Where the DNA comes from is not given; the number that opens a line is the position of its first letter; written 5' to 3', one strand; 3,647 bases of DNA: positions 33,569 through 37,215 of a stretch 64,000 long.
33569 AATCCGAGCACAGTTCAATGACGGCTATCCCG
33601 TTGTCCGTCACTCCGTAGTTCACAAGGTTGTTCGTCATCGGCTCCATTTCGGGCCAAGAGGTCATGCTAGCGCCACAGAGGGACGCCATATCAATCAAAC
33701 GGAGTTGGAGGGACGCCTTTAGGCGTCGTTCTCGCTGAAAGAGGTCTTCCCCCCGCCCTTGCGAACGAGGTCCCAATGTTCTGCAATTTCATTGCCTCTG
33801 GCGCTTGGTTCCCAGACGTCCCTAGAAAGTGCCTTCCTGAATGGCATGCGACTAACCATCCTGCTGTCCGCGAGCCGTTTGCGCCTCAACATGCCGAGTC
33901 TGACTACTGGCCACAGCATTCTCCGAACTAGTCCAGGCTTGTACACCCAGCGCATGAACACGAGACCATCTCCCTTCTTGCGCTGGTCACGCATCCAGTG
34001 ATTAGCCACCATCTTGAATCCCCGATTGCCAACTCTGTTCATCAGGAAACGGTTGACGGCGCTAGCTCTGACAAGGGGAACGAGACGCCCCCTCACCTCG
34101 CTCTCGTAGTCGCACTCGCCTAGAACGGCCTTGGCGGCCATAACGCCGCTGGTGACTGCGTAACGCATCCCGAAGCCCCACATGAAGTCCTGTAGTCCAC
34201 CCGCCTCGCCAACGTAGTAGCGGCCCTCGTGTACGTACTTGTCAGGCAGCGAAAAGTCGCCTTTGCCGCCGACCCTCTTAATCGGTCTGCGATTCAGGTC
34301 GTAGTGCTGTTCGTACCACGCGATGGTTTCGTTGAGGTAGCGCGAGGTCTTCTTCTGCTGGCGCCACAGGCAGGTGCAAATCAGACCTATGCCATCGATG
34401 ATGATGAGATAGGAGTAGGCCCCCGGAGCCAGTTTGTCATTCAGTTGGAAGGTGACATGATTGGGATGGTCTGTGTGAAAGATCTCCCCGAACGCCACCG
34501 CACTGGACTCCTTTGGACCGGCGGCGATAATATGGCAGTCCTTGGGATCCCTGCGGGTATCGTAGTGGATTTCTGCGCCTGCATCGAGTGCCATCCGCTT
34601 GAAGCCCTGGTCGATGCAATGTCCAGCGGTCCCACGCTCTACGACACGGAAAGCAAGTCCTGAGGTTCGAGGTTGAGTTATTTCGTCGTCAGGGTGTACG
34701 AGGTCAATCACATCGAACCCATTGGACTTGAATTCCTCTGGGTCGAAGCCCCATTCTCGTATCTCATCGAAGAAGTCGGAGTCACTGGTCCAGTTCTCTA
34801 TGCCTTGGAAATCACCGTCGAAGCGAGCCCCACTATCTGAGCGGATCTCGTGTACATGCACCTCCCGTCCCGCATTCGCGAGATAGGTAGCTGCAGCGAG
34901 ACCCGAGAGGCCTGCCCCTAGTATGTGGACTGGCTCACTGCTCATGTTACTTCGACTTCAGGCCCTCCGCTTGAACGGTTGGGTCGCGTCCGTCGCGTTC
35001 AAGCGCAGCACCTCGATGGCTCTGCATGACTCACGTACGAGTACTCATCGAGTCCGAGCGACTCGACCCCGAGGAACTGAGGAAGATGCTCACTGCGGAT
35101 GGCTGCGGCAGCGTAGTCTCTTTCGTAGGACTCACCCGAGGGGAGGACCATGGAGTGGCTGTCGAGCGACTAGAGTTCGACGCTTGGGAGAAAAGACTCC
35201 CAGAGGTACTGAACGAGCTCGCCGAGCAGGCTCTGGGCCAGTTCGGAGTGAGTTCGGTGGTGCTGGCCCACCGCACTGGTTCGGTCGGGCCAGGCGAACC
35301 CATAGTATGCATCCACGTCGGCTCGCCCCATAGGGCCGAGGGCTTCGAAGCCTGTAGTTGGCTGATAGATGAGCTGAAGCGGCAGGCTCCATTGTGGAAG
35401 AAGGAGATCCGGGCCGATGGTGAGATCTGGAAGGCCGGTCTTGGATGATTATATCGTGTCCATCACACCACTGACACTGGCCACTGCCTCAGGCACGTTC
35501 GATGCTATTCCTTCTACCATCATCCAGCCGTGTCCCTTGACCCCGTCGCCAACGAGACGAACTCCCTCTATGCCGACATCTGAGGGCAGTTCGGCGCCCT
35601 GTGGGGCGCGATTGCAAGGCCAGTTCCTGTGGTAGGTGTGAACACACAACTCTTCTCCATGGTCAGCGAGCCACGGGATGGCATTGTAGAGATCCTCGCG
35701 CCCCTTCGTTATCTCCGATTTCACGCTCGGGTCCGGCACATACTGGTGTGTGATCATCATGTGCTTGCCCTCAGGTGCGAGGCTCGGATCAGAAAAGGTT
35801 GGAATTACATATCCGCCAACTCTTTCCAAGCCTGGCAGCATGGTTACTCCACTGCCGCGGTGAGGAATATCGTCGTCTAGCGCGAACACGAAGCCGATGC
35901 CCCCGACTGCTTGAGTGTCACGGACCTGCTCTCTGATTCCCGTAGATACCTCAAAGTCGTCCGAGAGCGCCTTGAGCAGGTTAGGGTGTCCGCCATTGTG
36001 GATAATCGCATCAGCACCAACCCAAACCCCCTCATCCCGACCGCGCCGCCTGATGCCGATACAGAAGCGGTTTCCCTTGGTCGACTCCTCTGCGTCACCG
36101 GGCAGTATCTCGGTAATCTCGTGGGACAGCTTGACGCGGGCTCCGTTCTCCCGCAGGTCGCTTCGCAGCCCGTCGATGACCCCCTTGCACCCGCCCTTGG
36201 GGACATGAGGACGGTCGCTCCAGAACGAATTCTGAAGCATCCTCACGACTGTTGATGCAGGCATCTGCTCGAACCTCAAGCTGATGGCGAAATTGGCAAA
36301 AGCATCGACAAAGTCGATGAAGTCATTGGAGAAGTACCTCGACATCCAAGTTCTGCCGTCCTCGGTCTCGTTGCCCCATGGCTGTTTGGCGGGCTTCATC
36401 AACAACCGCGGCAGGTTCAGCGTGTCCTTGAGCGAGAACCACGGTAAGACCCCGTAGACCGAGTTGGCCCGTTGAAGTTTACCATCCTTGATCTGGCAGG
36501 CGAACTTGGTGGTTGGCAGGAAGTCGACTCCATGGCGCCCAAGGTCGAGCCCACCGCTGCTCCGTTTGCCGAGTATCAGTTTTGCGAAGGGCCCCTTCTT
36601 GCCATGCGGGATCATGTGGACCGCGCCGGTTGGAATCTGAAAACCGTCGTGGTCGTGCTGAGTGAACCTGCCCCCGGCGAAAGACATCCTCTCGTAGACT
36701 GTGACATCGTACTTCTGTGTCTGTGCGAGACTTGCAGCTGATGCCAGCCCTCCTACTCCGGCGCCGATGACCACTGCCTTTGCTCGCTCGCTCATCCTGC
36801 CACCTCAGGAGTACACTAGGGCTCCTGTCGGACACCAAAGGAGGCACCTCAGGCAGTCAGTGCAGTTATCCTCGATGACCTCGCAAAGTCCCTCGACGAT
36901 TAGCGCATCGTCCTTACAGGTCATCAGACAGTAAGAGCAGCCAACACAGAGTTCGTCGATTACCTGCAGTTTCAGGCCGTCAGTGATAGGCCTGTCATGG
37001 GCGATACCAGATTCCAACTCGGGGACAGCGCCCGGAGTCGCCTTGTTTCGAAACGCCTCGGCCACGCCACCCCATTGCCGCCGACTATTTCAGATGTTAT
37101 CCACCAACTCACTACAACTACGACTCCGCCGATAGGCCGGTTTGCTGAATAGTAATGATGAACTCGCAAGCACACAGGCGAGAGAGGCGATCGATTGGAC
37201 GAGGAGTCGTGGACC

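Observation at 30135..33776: Beta-oxidation-like operon containing a PaaA-type diiron oxygenase and two unassigned small proteins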

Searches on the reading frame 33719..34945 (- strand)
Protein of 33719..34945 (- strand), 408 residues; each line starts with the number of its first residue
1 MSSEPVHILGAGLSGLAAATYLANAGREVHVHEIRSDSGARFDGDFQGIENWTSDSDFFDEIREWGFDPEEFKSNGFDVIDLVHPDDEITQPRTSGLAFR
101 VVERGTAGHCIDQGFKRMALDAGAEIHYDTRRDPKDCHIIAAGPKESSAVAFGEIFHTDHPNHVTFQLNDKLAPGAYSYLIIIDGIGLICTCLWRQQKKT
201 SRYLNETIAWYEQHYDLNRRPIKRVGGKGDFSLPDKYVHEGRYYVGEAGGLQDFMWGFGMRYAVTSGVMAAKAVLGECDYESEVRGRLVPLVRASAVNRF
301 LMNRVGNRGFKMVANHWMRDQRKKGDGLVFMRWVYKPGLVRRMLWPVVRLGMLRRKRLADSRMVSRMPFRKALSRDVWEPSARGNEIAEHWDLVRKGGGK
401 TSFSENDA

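Call 3: search_protein_families(library=pfam, proteins=[window:33719-34945:-], max_evalue=0.01)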
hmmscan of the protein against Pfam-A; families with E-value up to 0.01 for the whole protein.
window:33719-34945:- (408 aa): 4 families
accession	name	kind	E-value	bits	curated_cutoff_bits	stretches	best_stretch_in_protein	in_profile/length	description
PF13450.12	NAD_binding_8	-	1.2e-06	29.1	21.9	1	8-41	1-34/68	NAD(P)-binding Rossmann-like domain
PF03486.20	HI0933_like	-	0.00013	21.9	50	0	6-54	3-51/244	HI0933-like protein Rossmann domain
PF00070.33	Pyr_redox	-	0.0019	19.1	22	1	6-46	2-42/82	Pyridine nucleotide-disulphide oxidoreductase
PF01593.30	Amino_oxidase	-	0.0023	17.7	19.8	1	13-41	1-29/443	Flavin containing amine oxidoreductase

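Call 4: search_protein_families(library=ncbifam, proteins=[window:33719-34945:-], max_evalue=0.01)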
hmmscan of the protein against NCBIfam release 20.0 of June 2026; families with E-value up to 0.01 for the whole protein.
window:33719-34945:- (408 aa): 18 families
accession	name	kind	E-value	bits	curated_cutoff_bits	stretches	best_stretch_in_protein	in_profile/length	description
TIGR02032.1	GG-red-SF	subfamily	2.9e-08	33.8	158.8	1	160-274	181-297/297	geranylgeranyl reductase family protein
TIGR03467.1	HpnE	equivalog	8e-07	28.7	283.05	1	6-41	1-36/430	hydroxysqualene dehydroxylase HpnE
NF003739.0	PRK05335.1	equivalog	5.3e-05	22.1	262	1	2-37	2-37/441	methylenetetrahydrofolate--tRNA-(uracil(54)-C(5))-methyltransferase (FADH(2)-oxidizing) TrmFO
NF005560.0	PRK07233.1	equivalog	6.5e-05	21.9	252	1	6-39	3-36/435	hypothetical protein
NF058655.1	CrtID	equivalog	7.3e-05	21.8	640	1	6-41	1-36/478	bifunctional phytoene desaturase/3,4-desaturase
NF009409.0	PRK12770.1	subfamily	0.00012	21.3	343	1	5-34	20-49/360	putative glutamate synthase subunit beta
TIGR02734.1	crtI_fam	subfamily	0.00014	20.7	238.1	1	7-41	2-36/504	phytoene desaturase family protein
NF045637.1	carotdesatCrtDProt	equivalog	0.00023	19.8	580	1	7-41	2-36/485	1-hydroxycarotenoid 3,4-desaturase CrtD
TIGR02732.1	zeta_caro_desat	equivalog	0.0016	17.4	622.15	1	6-41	2-37/474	9,9'-di-cis-zeta-carotene desaturase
NF009410.0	PRK12771.1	subfamily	0.0017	17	516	1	4-39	139-174/566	NAD(P)-binding protein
NF010590.0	PRK13984.1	equivalog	0.0017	16.6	946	1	5-40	290-325/611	putative oxidoreductase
NF005313.0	PRK06847.1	subfamily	0.0021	17.1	372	1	4-37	5-38/375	hypothetical protein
TIGR02023.1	BchP-ChlP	subfamily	0.0038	16.3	343.3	0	243-279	267-303/388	geranylgeranyl diphosphate reductase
NF053548.1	violacein_VioC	equivalog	0.0043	16.2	760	1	6-38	4-36/429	NADP-dependent violacein biosynthesis oxygenase VioC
NF005243.0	PRK06753.1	equivalog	0.0068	15.3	365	1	6-35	3-32/374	hypothetical protein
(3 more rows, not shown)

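Call 51: search_solved_structures(query=window:33719-34945:-, max_evalue=1)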
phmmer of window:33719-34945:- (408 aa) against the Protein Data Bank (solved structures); distinct sequences matched with E-value up to 1: 24.
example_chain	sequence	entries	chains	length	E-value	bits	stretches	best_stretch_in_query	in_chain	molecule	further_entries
7rt0_A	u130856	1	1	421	0.0016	20.8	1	6-42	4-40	4-methylaminobutanoate oxidase (methylamine-forming)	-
5ts5_A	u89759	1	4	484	0.01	18.1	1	5-52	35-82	Amine oxidase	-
4zcc_A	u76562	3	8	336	0.014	17.7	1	4-44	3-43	Renalase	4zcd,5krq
4e0v_A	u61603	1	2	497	0.029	16.7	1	5-43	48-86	L-amino-acid oxidase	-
3kve_A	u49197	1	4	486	0.033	16.5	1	3-53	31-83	L-amino acid oxidase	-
3kkj_A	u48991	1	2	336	0.041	16.2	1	4-44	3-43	Amine oxidase, flavin-containing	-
2yg6_A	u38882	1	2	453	0.05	15.9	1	5-42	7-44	PUTRESCINE OXIDASE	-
1reo_A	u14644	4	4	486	0.095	15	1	3-52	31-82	AHPLAAO | L-amino acid oxidase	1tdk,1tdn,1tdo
3oz2_A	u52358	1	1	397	0.17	14.1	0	160-314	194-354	Digeranylgeranylglycerophospholipid reductase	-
2yg3_A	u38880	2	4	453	0.25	13.6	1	5-42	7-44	PUTRESCINE OXIDASE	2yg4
2yg5_A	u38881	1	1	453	0.25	13.6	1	5-42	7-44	PUTRESCINE OXIDASE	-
2yg7_A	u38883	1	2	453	0.25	13.6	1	5-42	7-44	PUTRESCINE OXIDASE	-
4d03_A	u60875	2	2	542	0.28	13.4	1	6-67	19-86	PHENYLACETONE MONOOXYGENASE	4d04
1f8r_A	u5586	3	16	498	0.29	13.3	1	4-41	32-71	L-AMINO ACID OXIDASE | L-amino-acid oxidase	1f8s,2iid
3ka7_A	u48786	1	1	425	0.34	13.1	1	8-44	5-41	Oxidoreductase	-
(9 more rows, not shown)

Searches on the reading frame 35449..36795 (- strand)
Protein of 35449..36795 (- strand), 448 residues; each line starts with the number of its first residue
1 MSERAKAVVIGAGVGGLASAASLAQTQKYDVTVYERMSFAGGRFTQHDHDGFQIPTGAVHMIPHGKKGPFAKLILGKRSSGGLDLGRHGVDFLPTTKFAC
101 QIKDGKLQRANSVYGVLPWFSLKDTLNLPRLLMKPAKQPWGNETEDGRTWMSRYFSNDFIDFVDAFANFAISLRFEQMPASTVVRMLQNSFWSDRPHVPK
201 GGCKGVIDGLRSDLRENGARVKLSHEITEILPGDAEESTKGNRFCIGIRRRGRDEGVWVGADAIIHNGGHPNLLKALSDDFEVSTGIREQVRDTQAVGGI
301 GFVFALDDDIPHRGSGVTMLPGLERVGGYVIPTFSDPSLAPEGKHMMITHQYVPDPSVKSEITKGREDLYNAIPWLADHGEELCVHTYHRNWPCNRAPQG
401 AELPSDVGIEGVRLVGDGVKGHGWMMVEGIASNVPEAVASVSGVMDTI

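Call 3: search_protein_families(library=pfam, proteins=[window:35449-36795:-], max_evalue=0.01)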
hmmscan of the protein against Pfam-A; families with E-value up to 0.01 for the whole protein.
window:35449-36795:- (448 aa): 7 families
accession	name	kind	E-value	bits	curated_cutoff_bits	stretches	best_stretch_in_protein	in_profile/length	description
PF13450.12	NAD_binding_8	-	1.9e-10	41.3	21.9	1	9-66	1-57/68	NAD(P)-binding Rossmann-like domain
PF01593.30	Amino_oxidase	-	1.5e-07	31.5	19.8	1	15-63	2-49/443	Flavin containing amine oxidoreductase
PF01266.30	DAO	-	7.6e-07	29.4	27.9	1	7-41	2-35/353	FAD dependent oxidoreductase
PF07992.20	Pyr_redox_2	-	0.00055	19.9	26.1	1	6-40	2-31/291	Pyridine nucleotide-disulphide oxidoreductase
PF00890.30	FAD_binding_2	-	0.0012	18.5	20.4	1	7-42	2-36/414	FAD binding domain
PF03486.20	HI0933_like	-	0.0025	17.7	50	0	6-43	2-38/244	HI0933-like protein Rossmann domain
PF00070.33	Pyr_redox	-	0.0045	17.9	22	0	6-38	1-32/82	Pyridine nucleotide-disulphide oxidoreductase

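Call 4: search_protein_families(library=ncbifam, proteins=[window:35449-36795:-], max_evalue=0.01)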
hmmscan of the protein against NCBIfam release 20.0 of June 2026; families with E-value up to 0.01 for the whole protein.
window:35449-36795:- (448 aa): 28 families (the best 25 are shown)
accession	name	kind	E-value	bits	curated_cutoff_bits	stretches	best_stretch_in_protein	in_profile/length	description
TIGR02734.1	crtI_fam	subfamily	1.1e-11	44.2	238.1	1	7-62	1-56/504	phytoene desaturase family protein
NF058655.1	CrtID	equivalog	2.5e-10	39.8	640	1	8-58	2-51/478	bifunctional phytoene desaturase/3,4-desaturase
NF042421.1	hydcarot_desat_CrtD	equivalog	5.5e-09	35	500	1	5-58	2-54/487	1-hydroxycarotenoid 3,4-desaturase CrtD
TIGR02733.1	desat_CrtD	equivalog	1.2e-08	34.1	549.7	1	6-60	3-56/492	C-3',4' desaturase CrtD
TIGR02730.1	carot_isom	equivalog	1.9e-08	33.6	586.9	1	7-70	3-65/493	carotenoid isomerase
NF045637.1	carotdesatCrtDProt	equivalog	9.5e-08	31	580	1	8-57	2-50/485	1-hydroxycarotenoid 3,4-desaturase CrtD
NF005560.0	PRK07233.1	equivalog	1.2e-07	31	252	1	6-54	2-49/435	hypothetical protein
TIGR03467.1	HpnE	equivalog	4.8e-07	29.4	283.05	1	8-52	2-45/430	hydroxysqualene dehydroxylase HpnE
TIGR00562.1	proto_IX_ox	equivalog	1.5e-06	27.1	97.85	1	4-61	2-60/470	protoporphyrinogen oxidase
NF045689.1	BCarotKetCrtO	equivalog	9.1e-06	24.5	1000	0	329-354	391-416/563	beta-carotene ketolase CrtO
NF009409.0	PRK12770.1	subfamily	9.8e-05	21.6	343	1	4-43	18-56/360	putative glutamate synthase subunit beta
NF005548.0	PRK07208.1-4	equivalog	0.00018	20.2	389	1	4-58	3-56/488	hypothetical protein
NF053546.1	violacein_VioA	equivalog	0.00025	20.5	600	1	8-59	3-58/411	flavin-dependent violacein biosynthesis tryptophan-2 monooxygenase VioA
NF033623.1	urate_HpxO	equivalog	0.00049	19.1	500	1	6-37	1-31/381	FAD-dependent urate hydroxylase HpxO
NF008845.0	PRK11883.1-5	equivalog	0.00058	18.3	560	1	3-58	3-63/468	protoporphyrinogen oxidase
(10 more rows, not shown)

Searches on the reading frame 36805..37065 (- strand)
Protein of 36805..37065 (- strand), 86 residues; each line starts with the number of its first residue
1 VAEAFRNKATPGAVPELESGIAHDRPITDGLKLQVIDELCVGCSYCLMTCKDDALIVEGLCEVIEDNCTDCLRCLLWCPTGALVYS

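Call 43: search_protein_families(library=ncbifam, proteins=[window:36805-37065:-], max_evalue=0.001)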
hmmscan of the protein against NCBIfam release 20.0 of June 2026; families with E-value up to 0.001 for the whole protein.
window:36805-37065:- (86 aa): 25 families
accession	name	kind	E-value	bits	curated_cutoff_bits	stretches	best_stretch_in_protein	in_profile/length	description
NF038196.1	ferrodoxin_EFR1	subfamily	2.8e-10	40.7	75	1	35-85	181-231/242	EFR1 family ferrodoxin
TIGR01944.1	rnfB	subfamily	2.5e-07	30.4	68.7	1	35-83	110-160/190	RnfABCDGE type electron transport complex subunit B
NF005506.0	PRK07118.1-5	equivalog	5.9e-07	29.2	388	1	34-80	212-259/279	Fe-S cluster domain-containing protein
NF003475.0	PRK05113.1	equivalog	4.1e-06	26.8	203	1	32-81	106-158/190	electron transport complex subunit RsxB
NF043069.1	T4HPD_activ_SAM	equivalog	1.1e-05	25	425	1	33-82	46-96/299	trans-4-hydroxy-L-proline dehydratase activase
NF005504.0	PRK07118.1-3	equivalog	1.2e-05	24.8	437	1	36-83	217-265/293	Fe-S cluster domain-containing protein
NF058577.1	FdxA_fam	equivalog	1.6e-05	25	65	1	35-82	4-52/52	4Fe-4S ferredoxin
NF005505.0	PRK07118.1-4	equivalog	1.7e-05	24.4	378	1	34-83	212-262/265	Fe-S cluster domain-containing protein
TIGR03294.1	FrhG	equivalog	2.1e-05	24.4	245.5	1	35-80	170-217/228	coenzyme F420 hydrogenase subunit gamma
NF040770.1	hetero_SS_HdrA2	exception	2.5e-05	22.6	1100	1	28-83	567-623/777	CoB-CoM heterodisulfide reductase HdrA2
NF040864.1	HgcB_ferredoxin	equivalog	2.8e-05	23.8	99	1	32-83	8-61/93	mercury methylation ferredoxin HgcB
NF041836.1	rnfB_Methano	equivalog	3.6e-05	23.3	445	1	34-82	212-261/265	Rnf electron transport complex subunit RnfB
NF043039.1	HgcAB_like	equivalog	5e-05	23.1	285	1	11-83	273-349/350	HgcAB-like fusion protein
NF005415.0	PRK06991.1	equivalog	9.9e-05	22.1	281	1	28-80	74-129/284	electron transport complex subunit RsxB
TIGR02951.1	DMSO_dmsB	equivalog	0.00011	22.2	214.1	0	28-54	86-111/161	DMSO/selenate family reductase complex B subunit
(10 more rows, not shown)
